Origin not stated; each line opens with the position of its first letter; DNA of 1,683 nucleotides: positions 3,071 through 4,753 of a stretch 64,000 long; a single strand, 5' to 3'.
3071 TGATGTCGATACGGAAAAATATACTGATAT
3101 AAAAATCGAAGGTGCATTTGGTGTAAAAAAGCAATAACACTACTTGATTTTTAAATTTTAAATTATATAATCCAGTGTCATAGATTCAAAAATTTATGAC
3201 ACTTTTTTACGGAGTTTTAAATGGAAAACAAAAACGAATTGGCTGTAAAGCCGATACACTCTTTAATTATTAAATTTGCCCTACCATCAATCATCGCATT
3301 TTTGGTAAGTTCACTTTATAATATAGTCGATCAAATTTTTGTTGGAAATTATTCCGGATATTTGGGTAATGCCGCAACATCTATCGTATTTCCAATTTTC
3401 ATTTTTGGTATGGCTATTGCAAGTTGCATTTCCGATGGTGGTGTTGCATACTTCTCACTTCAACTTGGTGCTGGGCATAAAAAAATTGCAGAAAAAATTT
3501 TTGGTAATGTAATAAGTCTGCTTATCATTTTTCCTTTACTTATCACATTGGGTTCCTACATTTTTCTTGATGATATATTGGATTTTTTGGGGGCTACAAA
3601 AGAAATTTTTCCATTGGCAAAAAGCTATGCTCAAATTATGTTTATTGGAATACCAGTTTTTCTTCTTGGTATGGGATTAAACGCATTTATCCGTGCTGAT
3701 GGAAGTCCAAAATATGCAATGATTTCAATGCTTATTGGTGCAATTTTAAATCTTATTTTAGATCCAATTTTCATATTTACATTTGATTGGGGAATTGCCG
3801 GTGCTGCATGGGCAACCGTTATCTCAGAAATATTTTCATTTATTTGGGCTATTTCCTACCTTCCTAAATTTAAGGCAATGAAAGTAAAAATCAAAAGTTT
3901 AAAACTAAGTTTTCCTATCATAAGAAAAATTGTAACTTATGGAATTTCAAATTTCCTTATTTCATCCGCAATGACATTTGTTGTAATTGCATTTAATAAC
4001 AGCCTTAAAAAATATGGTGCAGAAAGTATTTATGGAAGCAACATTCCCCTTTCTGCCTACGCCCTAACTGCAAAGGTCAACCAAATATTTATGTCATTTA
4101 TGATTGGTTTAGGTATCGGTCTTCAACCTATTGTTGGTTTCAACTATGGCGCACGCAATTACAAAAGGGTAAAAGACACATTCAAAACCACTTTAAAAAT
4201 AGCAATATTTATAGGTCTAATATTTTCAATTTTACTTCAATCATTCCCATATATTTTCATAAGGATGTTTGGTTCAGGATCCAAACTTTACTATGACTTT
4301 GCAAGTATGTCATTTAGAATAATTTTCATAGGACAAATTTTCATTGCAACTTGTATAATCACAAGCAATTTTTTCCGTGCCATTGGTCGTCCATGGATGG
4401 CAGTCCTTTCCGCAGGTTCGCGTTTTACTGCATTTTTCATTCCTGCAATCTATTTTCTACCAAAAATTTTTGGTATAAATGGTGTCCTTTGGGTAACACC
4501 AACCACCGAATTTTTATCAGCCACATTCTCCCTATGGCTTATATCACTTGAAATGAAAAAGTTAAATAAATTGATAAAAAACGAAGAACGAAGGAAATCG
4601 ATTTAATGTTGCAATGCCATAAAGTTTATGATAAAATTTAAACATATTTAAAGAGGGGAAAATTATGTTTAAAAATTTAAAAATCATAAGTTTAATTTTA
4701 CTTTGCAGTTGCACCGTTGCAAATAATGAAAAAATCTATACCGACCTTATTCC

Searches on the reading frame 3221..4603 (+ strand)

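Call 53: search_protein_families(library=pfam, proteins=[window:3221-4603:+], max_evalue=0.00001)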
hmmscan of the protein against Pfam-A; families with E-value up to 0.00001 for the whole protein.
window:3221-4603:+ (461 aa): 1 family
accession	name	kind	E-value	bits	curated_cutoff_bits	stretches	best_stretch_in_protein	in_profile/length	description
PF01554.23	MatE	-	2.9e-44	151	24.9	2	22-183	1-161/161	MatE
